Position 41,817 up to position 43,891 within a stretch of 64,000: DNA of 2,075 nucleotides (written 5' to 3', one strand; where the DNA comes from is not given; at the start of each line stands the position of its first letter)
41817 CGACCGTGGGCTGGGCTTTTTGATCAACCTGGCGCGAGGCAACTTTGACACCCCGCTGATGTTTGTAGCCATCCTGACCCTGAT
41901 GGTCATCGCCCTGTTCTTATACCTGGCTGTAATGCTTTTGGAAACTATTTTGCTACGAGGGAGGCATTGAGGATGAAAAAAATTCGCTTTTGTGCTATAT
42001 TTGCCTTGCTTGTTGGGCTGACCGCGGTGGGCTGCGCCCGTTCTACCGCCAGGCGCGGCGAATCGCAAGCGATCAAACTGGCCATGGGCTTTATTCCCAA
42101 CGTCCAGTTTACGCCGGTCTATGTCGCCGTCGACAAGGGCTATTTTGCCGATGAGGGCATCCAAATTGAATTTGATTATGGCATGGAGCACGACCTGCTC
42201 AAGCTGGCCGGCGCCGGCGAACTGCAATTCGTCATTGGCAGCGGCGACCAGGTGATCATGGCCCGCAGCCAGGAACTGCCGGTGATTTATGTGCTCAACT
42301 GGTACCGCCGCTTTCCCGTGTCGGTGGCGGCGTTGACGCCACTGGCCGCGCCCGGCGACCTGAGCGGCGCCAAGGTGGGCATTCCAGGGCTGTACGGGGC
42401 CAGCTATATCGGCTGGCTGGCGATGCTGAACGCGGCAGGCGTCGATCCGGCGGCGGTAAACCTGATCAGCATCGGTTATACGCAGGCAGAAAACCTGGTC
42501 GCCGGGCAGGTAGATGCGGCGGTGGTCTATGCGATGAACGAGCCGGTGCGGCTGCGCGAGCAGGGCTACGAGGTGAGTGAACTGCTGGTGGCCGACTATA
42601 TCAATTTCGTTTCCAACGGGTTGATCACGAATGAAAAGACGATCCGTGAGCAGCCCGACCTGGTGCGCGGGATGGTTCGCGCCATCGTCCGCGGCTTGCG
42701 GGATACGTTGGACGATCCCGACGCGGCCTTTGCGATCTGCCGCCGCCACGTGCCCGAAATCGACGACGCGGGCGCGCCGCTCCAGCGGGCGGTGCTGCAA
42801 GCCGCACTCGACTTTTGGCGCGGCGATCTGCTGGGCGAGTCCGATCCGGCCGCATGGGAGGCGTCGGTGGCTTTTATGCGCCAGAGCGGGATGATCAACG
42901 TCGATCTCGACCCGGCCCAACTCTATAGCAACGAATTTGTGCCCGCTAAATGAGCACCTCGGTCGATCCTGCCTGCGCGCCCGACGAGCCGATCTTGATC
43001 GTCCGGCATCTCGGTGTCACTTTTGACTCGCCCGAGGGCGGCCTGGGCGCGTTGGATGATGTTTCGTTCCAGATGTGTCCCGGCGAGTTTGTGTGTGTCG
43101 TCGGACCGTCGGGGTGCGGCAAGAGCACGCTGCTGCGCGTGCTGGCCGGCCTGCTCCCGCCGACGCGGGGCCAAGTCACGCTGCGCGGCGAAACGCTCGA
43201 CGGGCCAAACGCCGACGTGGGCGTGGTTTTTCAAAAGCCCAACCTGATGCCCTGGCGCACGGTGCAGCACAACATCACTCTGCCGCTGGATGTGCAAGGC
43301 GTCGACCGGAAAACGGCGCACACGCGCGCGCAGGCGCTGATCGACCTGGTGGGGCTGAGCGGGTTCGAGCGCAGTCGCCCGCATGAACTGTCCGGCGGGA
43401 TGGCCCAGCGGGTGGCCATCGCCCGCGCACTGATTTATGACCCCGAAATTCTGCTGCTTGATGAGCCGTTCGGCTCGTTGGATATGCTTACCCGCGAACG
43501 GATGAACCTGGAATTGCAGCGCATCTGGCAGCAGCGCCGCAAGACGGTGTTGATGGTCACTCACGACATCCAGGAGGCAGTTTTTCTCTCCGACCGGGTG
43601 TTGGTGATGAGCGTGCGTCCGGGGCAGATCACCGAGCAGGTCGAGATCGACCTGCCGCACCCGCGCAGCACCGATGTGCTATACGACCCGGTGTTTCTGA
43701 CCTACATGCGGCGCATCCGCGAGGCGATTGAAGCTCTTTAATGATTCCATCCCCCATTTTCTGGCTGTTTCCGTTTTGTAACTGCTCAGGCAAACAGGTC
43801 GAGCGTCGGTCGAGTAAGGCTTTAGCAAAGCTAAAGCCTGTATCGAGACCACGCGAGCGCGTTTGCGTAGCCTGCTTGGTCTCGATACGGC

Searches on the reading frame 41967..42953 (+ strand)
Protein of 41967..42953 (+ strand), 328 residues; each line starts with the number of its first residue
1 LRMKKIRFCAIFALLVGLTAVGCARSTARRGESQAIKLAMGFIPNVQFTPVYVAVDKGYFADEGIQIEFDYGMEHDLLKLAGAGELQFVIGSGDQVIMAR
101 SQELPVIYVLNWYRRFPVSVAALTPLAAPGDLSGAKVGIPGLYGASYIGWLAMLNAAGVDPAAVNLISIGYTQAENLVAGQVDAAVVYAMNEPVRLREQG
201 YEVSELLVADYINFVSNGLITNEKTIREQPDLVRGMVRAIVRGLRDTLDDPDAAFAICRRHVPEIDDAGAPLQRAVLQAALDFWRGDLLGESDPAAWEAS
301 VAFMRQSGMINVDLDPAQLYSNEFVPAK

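Call 61: search_protein_families(library=pfam, proteins=[window:41967-42953:+], max_evalue=0.00001)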
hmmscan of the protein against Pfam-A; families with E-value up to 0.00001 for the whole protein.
window:41967-42953:+ (328 aa): 2 families
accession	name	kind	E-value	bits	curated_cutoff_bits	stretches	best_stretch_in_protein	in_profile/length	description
PF09084.16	NMT1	-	1.5e-43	149.7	20.5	1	45-254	1-216/216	NMT1/THI5 like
PF13379.11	NMT1_2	-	8.6e-09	36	24.7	0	37-68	7-38/252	NMT1-like family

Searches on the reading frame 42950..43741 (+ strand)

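Call 61: search_protein_families(library=pfam, proteins=[window:42950-43741:+], max_evalue=0.00001)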
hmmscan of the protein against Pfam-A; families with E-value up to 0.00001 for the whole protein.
window:42950-43741:+ (263 aa): 4 families
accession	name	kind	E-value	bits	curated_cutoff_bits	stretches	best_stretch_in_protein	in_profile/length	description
PF00005.33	ABC_tran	-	6.8e-36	124.3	25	1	35-174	1-136/137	ABC transporter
PF20703.3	nSTAND1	-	3.8e-06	27.2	27.1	1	45-120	33-94/379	Novel STAND NTPase 1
PF13401.12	AAA_22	-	5.1e-06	27.3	27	0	47-172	7-92/130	AAA domain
PF13304.12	AAA_21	-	5.1e-06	27.2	27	0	47-68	1-22/304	AAA domain, putative AbiEii toxin, Type IV TA system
